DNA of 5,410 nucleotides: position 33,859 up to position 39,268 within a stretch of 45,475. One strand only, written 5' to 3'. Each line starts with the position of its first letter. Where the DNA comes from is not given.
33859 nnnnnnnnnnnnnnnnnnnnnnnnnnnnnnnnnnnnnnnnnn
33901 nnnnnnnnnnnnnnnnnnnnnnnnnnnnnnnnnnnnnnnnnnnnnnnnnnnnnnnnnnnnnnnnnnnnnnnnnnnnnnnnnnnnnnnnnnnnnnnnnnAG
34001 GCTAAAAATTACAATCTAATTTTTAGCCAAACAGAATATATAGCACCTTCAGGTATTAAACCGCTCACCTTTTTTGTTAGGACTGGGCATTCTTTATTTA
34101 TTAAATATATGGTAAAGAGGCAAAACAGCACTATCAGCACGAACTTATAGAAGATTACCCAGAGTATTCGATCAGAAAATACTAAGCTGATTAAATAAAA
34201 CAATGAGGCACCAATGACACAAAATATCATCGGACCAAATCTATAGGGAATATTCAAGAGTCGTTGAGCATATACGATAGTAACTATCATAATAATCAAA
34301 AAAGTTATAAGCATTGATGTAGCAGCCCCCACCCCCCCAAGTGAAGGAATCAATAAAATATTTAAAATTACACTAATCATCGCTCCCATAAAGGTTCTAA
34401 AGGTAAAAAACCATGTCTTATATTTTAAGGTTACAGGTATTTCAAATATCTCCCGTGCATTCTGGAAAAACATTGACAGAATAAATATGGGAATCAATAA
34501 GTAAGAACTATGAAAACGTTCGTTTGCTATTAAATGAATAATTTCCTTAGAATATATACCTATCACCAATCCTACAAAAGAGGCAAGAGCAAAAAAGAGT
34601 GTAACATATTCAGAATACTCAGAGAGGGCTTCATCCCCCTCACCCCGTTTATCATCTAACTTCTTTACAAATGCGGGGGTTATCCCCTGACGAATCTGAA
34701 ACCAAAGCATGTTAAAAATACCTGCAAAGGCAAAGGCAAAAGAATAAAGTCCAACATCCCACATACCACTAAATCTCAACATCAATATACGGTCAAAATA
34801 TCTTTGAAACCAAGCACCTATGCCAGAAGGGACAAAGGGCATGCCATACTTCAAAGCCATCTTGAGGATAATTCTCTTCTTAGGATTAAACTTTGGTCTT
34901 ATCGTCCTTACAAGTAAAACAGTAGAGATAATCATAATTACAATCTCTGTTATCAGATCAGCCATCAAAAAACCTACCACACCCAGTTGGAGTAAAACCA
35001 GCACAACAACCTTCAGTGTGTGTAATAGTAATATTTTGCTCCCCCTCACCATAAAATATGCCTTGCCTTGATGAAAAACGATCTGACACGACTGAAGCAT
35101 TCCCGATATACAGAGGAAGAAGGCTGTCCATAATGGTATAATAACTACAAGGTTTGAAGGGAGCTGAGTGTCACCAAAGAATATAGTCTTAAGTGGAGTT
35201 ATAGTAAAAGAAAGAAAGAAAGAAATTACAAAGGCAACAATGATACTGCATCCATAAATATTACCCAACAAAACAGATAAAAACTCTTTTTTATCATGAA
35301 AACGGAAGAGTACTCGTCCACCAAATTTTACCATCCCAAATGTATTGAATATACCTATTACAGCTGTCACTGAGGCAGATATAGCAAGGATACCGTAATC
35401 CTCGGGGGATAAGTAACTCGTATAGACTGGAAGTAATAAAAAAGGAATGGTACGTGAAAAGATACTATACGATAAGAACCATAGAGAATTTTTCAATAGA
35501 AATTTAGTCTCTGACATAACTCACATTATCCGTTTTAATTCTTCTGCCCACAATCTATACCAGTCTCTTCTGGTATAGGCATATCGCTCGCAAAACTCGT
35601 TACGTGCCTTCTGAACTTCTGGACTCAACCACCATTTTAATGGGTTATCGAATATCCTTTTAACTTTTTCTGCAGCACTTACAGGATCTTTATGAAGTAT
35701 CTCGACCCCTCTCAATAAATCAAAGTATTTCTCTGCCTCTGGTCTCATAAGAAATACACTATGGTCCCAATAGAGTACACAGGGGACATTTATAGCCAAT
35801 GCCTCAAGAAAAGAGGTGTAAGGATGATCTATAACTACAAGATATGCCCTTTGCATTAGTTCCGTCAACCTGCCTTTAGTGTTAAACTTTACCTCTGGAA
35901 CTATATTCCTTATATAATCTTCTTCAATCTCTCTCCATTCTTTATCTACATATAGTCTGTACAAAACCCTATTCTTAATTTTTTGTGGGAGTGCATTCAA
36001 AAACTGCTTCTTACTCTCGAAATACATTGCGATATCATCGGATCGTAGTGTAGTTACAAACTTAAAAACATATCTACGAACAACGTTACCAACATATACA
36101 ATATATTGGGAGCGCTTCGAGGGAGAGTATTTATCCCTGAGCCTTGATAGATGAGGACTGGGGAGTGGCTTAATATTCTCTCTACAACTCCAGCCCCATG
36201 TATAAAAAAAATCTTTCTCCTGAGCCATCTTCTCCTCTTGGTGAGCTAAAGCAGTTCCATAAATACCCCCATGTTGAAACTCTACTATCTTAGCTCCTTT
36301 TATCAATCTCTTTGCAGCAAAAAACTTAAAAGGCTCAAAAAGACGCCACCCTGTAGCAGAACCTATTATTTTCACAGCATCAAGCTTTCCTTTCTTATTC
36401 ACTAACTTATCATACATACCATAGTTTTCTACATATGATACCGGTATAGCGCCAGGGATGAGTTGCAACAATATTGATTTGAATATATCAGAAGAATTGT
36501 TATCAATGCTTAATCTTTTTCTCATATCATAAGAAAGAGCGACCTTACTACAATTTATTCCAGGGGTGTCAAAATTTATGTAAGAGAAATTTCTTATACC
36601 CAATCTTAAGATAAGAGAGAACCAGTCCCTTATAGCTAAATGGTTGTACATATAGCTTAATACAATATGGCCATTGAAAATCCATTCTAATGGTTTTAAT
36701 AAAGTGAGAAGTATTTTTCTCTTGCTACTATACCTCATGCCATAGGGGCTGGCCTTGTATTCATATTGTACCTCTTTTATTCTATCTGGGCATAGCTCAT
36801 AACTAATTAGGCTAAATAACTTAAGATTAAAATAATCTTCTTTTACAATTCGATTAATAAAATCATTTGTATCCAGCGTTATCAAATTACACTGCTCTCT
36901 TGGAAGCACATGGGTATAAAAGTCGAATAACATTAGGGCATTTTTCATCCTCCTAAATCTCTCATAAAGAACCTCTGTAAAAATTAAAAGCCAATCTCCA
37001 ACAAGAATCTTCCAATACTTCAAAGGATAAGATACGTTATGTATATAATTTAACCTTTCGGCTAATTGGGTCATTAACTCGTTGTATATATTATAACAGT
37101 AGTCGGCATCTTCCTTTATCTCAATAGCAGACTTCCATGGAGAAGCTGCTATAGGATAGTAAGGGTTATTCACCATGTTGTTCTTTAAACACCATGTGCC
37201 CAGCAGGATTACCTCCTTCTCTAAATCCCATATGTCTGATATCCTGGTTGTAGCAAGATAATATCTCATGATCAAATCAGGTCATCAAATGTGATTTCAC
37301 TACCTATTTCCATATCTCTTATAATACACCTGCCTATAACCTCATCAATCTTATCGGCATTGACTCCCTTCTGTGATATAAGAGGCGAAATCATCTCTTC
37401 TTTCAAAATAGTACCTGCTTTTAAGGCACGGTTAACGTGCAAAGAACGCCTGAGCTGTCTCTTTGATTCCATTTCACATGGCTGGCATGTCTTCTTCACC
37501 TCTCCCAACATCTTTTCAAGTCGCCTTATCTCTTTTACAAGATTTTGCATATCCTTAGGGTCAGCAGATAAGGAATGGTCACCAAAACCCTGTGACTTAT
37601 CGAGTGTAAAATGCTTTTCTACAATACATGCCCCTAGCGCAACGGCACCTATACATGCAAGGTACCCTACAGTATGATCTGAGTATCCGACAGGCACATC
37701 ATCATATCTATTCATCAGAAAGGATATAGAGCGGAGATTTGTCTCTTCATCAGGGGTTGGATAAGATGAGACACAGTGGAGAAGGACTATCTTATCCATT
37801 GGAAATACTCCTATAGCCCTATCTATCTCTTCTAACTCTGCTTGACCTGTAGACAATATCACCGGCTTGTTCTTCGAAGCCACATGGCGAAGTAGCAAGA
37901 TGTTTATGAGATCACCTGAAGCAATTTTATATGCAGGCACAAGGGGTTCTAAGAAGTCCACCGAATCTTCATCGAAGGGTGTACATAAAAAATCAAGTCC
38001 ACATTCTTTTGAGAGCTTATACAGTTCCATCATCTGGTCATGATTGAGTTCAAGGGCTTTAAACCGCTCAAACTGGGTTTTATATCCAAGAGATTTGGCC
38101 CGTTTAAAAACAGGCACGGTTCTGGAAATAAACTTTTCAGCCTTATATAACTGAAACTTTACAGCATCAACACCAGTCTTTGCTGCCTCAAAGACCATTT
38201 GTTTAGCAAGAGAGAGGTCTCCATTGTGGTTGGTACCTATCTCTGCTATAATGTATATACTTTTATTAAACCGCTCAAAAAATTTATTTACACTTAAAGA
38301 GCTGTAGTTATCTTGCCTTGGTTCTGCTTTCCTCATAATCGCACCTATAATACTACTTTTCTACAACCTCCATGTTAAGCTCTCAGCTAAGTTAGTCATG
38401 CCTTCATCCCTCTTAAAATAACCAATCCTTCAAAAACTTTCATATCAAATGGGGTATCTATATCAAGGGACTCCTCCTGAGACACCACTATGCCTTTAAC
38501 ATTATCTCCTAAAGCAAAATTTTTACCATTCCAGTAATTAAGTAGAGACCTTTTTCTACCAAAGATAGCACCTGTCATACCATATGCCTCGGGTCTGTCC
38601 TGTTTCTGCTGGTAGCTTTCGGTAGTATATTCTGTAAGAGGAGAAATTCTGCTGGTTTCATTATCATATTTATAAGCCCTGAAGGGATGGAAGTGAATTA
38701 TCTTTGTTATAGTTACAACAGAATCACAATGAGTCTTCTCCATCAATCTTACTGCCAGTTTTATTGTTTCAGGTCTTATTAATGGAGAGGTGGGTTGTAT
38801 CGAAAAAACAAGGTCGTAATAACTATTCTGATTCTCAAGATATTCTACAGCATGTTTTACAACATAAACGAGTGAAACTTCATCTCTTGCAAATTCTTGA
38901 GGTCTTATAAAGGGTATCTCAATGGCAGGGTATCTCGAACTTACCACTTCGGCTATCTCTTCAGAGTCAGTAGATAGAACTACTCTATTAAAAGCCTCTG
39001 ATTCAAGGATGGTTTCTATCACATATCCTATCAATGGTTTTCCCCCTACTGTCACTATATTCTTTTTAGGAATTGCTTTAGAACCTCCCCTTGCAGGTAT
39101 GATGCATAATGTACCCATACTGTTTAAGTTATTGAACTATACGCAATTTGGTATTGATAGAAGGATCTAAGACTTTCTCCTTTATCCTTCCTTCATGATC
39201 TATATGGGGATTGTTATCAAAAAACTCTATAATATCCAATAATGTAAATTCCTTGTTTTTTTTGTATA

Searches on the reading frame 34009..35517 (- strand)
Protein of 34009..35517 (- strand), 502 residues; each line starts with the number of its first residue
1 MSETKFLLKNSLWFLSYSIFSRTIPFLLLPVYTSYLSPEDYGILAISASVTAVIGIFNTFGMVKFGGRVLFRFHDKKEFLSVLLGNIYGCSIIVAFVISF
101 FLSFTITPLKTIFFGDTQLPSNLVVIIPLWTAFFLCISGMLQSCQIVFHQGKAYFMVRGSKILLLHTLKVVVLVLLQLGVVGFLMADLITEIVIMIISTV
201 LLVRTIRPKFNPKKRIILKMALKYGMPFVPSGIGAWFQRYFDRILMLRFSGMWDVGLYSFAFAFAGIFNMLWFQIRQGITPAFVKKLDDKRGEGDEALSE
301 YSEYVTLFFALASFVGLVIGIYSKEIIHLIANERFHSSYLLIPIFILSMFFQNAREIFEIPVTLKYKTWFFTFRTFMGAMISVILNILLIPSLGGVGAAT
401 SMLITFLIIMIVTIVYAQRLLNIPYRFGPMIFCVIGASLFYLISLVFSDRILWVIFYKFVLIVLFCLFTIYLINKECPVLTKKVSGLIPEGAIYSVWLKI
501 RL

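Call 5: search_protein_families(library=pfam, proteins=[window:34009-35517:-], max_evalue=0.01)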
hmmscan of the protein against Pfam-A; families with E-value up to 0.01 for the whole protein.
window:34009-35517:- (502 aa): 2 families
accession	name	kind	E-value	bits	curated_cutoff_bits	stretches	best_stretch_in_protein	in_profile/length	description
PF01943.22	Polysacc_synt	-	1.2e-17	64.7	28.2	1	7-285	1-272/274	Polysaccharide biosynthesis protein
PF13440.11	Polysacc_synt_3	-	6.5e-12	45.7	23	1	36-335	6-288/293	Polysaccharide biosynthesis protein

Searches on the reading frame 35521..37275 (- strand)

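Call 5: search_protein_families(library=pfam, proteins=[window:35521-37275:-], max_evalue=0.01)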
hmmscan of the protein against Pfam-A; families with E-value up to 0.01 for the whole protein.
window:35521-37275:- (584 aa): 0 families

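Call 34: search_protein_families(library=ncbifam, proteins=[window:35521-37275:-], max_evalue=0.001)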
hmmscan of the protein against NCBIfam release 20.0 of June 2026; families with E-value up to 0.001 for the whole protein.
window:35521-37275:- (584 aa): 1 family
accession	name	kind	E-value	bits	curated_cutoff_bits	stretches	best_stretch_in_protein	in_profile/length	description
TIGR04331.1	o_ant_LIC12162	subfamily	1.1e-119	400.8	225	1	7-580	1-585/585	LIC12162 family transferase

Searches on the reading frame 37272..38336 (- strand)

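Call 5: search_protein_families(library=pfam, proteins=[window:37272-38336:-], max_evalue=0.01)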
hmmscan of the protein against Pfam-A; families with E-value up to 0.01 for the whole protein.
window:37272-38336:- (354 aa): 2 families
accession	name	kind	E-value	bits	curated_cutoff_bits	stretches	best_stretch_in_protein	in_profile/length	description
PF03102.20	NeuB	-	3.5e-80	269.4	22.1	1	47-282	1-241/241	NeuB family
PF08666.17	SAF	-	0.00023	22.1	21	1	296-353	1-62/63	SAF domain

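Call 13: search_protein_families(library=ncbifam, proteins=[window:37272-38336:-], max_evalue=0.00001)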
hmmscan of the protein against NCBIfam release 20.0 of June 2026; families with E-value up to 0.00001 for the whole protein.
window:37272-38336:- (354 aa): 2 families
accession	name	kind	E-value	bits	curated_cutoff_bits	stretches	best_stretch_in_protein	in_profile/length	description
TIGR03569.1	NeuB_NnaB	equivalog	4.2e-99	331.7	399.65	1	28-348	2-329/329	N-acetylneuraminate synthase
TIGR03586.1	PseI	equivalog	5.3e-82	275.6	340.25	1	27-346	2-325/327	pseudaminic acid synthase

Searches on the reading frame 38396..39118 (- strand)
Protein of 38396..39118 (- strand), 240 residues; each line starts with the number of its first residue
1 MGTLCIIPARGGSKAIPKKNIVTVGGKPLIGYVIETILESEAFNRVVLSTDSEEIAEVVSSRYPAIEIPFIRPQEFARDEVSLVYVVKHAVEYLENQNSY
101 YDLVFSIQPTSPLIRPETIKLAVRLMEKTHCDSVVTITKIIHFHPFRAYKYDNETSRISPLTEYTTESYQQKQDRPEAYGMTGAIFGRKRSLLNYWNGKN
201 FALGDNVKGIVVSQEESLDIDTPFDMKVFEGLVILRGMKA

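Call 5: search_protein_families(library=pfam, proteins=[window:38396-39118:-], max_evalue=0.01)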
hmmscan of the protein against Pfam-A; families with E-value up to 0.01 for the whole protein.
window:38396-39118:- (240 aa): 2 families
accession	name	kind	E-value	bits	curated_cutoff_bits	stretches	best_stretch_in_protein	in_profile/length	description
PF02348.25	CTP_transf_3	-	9.9e-26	91.3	22.6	1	5-142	2-130/217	Cytidylyltransferase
PF12804.13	NTP_transf_3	-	3e-05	24.7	27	1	18-150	15-134/160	MobA-like NTP transferase domain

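Call 13: search_protein_families(library=ncbifam, proteins=[window:38396-39118:-], max_evalue=0.00001)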
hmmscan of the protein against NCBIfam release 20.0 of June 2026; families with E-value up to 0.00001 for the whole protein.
window:38396-39118:- (240 aa): 6 families
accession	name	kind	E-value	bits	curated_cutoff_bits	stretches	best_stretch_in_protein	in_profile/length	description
TIGR03584.1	PseF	equivalog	1.3e-42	146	205.7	1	4-229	1-216/222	pseudaminic acid cytidylyltransferase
NF003952.0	PRK05450.1-5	subfamily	1.7e-16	60.1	193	1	3-141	3-131/250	3-deoxy-manno-octulosonate cytidylyltransferase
NF009905.0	PRK13368.1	subfamily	1.6e-15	57.1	255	1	1-140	1-128/243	3-deoxy-manno-octulosonate cytidylyltransferase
NF003948.0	PRK05450.1-1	equivalog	1.1e-12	47.7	281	1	2-140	5-134/248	3-deoxy-manno-octulosonate cytidylyltransferase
NF003950.0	PRK05450.1-3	subfamily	2.7e-12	46.6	234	1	2-137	2-128/248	3-deoxy-manno-octulosonate cytidylyltransferase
TIGR00466.1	kdsB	equivalog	4.1e-09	36.2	155.2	1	3-140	3-130/241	3-deoxy-manno-octulosonate cytidylyltransferase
